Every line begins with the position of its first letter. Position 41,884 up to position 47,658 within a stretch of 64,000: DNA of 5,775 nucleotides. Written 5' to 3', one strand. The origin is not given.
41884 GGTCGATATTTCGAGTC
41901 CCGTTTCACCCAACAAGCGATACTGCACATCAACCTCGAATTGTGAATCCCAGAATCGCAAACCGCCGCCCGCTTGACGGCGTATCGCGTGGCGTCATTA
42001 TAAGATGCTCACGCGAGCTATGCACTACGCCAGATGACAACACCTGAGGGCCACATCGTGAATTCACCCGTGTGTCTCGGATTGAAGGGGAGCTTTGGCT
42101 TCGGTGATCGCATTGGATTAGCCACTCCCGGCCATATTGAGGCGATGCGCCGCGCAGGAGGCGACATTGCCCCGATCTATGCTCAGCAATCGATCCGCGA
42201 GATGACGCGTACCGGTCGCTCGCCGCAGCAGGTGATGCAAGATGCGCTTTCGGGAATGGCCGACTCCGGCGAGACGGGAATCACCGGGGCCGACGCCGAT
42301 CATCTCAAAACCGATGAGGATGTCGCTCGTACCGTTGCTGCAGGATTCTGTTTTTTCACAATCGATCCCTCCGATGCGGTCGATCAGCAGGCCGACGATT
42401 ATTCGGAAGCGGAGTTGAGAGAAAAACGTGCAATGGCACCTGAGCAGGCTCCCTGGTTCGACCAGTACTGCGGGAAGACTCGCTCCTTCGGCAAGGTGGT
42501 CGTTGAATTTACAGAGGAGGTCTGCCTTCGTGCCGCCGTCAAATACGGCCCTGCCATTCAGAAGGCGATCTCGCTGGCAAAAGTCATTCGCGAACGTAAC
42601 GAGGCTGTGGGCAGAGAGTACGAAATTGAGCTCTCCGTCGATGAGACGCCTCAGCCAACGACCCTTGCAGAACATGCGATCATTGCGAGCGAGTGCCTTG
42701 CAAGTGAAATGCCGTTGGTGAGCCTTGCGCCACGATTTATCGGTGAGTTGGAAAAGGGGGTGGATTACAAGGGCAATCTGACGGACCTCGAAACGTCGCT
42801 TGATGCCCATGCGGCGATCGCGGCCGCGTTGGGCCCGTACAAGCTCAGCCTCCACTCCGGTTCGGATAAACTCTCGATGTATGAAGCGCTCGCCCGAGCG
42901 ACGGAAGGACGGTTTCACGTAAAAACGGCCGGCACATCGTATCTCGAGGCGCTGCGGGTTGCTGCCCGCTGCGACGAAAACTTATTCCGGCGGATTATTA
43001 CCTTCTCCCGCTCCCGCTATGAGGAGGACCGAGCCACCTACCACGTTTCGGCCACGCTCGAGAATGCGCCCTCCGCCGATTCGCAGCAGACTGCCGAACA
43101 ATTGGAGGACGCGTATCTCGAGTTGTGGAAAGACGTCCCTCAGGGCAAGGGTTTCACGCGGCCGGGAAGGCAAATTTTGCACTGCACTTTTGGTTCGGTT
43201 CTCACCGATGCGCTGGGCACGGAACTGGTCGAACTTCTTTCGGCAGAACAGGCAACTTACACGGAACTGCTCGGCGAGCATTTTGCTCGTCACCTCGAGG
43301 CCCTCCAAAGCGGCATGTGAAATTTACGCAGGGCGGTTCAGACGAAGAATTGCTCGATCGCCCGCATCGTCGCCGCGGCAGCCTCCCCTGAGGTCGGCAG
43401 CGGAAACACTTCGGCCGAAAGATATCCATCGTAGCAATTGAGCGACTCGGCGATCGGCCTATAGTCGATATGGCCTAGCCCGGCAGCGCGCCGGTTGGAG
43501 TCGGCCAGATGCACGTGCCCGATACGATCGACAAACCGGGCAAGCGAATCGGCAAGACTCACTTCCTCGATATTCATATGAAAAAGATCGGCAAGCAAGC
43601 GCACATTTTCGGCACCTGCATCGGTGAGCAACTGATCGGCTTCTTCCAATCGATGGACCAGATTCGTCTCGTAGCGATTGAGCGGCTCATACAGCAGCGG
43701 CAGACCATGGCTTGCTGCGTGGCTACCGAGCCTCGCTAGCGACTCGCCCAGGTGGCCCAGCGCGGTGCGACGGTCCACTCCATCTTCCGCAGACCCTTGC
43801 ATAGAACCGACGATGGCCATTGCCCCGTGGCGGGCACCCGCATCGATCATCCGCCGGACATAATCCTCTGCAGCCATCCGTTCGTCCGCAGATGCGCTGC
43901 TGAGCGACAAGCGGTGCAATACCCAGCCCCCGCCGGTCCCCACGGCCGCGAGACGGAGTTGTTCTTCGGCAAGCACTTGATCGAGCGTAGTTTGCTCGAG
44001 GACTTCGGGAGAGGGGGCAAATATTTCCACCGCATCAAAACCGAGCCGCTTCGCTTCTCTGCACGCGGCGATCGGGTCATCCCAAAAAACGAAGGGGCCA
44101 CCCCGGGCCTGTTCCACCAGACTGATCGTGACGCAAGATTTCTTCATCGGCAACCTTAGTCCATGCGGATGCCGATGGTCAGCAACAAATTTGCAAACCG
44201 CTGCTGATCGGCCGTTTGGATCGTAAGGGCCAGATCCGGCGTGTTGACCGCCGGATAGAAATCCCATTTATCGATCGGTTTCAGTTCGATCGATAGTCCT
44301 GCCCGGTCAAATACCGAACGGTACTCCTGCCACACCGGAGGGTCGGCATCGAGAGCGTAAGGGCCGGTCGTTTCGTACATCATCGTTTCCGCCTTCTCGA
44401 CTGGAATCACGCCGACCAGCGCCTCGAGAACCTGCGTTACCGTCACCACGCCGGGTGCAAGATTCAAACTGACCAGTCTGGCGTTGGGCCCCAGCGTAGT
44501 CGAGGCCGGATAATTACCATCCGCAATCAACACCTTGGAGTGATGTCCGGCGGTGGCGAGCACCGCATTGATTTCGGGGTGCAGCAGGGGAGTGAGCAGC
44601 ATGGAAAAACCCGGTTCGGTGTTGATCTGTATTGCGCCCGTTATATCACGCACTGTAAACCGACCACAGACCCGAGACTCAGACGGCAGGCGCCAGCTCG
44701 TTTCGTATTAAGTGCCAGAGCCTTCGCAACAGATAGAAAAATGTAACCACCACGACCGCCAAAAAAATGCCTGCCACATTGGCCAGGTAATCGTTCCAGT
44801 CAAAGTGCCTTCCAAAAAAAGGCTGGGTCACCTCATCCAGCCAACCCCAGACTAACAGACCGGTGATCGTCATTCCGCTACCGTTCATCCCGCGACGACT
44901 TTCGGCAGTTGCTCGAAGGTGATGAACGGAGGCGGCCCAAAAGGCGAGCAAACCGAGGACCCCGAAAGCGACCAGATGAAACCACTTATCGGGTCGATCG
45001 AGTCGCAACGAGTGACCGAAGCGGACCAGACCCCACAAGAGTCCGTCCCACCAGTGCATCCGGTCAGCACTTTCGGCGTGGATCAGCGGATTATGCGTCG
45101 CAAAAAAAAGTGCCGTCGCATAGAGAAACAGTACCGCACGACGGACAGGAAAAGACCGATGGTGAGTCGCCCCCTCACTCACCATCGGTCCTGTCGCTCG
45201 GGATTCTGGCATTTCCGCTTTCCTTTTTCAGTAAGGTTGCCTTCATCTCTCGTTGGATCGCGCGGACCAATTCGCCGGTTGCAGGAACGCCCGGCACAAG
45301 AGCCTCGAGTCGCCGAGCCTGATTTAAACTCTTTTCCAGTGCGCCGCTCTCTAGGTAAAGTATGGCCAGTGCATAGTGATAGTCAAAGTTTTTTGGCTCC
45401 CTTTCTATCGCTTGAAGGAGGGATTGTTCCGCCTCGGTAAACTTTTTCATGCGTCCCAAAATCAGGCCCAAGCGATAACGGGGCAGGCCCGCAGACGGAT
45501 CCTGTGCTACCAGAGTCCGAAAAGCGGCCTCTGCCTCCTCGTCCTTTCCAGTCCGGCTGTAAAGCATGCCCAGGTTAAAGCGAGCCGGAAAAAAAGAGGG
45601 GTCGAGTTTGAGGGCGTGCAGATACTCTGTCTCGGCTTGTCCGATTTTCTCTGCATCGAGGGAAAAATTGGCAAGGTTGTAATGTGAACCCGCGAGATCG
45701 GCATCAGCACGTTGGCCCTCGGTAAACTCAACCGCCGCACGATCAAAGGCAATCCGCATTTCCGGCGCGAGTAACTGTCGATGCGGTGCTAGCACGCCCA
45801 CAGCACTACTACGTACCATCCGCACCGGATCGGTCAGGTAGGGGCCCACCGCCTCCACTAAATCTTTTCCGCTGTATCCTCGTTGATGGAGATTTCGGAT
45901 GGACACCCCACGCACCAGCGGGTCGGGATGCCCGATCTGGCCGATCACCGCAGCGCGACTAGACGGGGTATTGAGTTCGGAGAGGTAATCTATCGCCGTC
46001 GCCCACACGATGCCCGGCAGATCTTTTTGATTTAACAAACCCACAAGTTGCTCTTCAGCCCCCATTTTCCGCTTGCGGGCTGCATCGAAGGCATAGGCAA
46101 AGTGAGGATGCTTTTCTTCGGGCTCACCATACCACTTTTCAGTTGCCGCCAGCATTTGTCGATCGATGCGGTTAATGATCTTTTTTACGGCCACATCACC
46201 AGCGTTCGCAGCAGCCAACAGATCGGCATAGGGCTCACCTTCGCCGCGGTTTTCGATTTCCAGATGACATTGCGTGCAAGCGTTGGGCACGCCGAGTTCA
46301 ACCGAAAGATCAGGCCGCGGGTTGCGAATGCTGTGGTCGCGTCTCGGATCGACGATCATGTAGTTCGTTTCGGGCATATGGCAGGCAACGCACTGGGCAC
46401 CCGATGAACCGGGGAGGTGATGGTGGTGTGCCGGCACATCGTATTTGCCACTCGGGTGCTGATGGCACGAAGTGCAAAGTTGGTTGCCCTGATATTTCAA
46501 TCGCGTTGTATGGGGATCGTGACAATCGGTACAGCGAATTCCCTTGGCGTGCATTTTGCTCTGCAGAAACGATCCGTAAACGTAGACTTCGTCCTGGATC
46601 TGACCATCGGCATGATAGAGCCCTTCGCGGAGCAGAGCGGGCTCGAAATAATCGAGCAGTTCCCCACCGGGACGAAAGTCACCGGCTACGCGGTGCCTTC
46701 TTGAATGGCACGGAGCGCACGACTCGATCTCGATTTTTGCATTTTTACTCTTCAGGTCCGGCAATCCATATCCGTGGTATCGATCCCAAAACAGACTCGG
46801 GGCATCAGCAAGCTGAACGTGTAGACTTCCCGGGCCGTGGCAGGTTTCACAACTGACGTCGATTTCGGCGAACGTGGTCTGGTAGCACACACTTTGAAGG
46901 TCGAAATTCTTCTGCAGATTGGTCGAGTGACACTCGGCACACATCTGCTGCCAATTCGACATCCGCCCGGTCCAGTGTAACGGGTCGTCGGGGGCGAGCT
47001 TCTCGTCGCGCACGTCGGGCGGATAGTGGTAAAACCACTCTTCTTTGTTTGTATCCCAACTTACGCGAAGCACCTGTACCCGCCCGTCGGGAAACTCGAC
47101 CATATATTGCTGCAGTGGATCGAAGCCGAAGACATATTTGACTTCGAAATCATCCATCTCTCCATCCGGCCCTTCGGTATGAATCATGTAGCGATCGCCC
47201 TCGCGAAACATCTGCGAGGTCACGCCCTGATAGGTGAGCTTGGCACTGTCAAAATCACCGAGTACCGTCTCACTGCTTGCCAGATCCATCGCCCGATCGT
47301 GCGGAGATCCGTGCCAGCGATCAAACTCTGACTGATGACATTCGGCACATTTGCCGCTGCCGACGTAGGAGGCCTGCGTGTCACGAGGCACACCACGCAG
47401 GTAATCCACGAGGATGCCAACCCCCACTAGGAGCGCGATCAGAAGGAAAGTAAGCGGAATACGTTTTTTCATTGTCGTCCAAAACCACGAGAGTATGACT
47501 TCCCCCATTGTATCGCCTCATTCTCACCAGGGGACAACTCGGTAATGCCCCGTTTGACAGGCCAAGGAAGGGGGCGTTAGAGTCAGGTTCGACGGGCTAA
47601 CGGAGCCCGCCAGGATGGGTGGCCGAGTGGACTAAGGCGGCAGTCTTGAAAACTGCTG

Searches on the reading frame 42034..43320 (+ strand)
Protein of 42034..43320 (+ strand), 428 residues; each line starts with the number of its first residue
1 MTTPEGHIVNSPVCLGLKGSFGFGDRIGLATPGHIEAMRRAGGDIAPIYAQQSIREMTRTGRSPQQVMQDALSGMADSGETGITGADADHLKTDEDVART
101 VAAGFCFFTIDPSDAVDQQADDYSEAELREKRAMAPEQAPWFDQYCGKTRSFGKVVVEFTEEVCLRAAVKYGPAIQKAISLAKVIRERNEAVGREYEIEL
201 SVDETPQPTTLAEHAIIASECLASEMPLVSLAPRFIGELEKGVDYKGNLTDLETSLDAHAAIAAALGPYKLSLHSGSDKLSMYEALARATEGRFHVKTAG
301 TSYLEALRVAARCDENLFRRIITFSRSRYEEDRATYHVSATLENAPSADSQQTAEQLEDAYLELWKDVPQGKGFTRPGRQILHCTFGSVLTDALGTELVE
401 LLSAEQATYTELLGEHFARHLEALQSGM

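Call 44: search_protein_families(library=pfam, proteins=[window:42034-43320:+], max_evalue=0.00001)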
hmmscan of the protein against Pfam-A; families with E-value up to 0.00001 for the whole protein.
window:42034-43320:+ (428 aa): 1 family
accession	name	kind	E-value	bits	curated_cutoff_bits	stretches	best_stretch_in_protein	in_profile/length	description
PF16257.11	UxaE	-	5e-113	378.7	27.1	1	11-424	72-475/475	tagaturonate epimerase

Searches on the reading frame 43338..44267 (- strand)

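Call 44: search_protein_families(library=pfam, proteins=[window:43338-44267:-], max_evalue=0.00001)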
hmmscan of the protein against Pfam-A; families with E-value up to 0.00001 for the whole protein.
window:43338-44267:- (309 aa): 1 family
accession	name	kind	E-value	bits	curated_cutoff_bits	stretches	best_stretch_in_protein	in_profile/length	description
PF01261.30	AP_endonuc_2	-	9.2e-35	120.9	31.1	1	70-302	2-247/249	Xylose isomerase-like TIM barrel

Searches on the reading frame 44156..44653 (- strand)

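Call 81: search_protein_families(library=pfam, proteins=[window:44156-44653:-], max_evalue=1)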
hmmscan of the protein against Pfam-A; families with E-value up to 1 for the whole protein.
window:44156-44653:- (165 aa): 1 family
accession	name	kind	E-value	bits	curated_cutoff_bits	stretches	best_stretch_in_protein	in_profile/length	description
PF05025.18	RbsD_FucU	-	1.4e-27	97.2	25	1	18-162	1-137/138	RbsD / FucU transport protein family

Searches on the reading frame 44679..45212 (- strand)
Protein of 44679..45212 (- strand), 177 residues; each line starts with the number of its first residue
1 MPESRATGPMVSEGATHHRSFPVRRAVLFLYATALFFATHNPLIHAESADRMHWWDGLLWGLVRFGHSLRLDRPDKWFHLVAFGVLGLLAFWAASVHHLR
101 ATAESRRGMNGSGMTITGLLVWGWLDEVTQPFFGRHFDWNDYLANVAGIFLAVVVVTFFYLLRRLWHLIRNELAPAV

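Call 81: search_protein_families(library=pfam, proteins=[window:44679-45212:-], max_evalue=1)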
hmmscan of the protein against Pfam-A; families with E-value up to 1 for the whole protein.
window:44679-45212:- (177 aa): 2 families
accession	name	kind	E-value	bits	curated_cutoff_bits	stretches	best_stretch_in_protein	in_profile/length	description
PF04892.17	VanZ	-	1.4e-07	32.7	30.1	1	75-159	57-125/126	VanZ like family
PF19053.6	EccD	-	0.05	13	30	1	53-165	222-339/339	EccD-like transmembrane domain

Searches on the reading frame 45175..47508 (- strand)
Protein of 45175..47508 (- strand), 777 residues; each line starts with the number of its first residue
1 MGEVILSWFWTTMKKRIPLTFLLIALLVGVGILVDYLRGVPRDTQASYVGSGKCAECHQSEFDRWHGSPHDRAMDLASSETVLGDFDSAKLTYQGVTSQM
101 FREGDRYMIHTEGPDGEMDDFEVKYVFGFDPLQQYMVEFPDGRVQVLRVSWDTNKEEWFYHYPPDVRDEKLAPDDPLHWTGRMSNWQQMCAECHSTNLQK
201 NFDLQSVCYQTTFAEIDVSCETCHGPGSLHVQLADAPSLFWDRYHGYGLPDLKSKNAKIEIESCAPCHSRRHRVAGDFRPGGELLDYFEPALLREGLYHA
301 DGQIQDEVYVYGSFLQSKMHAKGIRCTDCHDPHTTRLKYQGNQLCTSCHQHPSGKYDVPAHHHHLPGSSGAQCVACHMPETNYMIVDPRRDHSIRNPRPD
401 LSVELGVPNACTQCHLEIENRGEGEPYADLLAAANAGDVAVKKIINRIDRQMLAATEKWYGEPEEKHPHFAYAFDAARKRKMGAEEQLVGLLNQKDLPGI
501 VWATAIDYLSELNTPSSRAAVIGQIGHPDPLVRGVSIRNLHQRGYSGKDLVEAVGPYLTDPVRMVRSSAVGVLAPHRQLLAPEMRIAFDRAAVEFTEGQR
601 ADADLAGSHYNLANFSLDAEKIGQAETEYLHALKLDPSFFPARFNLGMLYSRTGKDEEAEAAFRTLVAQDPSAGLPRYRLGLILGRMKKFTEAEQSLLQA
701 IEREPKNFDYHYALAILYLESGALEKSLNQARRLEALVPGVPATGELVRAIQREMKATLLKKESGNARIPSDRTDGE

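Call 44: search_protein_families(library=pfam, proteins=[window:45175-47508:-], max_evalue=0.00001)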
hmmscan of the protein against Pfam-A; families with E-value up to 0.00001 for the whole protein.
window:45175-47508:- (777 aa): 12 families
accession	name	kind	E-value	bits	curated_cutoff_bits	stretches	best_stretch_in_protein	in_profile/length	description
PF13431.12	TPR_17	-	9.8e-18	63.3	24.4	1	629-660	2-33/34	Tetratricopeptide repeat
PF07719.23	TPR_2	-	5e-16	57.9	27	0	642-672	3-33/34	Tetratricopeptide repeat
PF13181.12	TPR_8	-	3e-15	55.5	25.7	0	678-707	5-34/34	Tetratricopeptide repeat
PF13432.12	TPR_16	-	4e-14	53.2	32.7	1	678-741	1-64/65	Tetratricopeptide repeat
PF00515.34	TPR_1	-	4.2e-13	48.9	27.8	0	678-707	5-34/34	Tetratricopeptide repeat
PF13414.12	TPR_11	-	2.3e-12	46.8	26.8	0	689-722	9-42/42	TPR repeat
PF13435.11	Cytochrome_C554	-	2.3e-11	44.9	20.8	0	186-225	47-84/84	Cytochrome c554 and c-prime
PF14559.12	TPR_19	-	2.3e-11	44.3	25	0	617-672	2-57/68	Tetratricopeptide repeat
PF13428.12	TPR_14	-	1.1e-08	35.4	23.5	0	643-681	4-42/44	Tetratricopeptide repeat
PF14522.11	Cytochrome_C7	-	1e-07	32.1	24.8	0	341-415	12-66/67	Cytochrome c7 and related cytochrome c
PF13174.12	TPR_6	-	3.8e-07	30.8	26.3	0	642-672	2-32/33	Tetratricopeptide repeat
PF09699.15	Paired_CXXCH_1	-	1.5e-06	28.2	20.6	0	323-350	7-37/41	Doubled CXXCH motif (Paired_CXXCH_1)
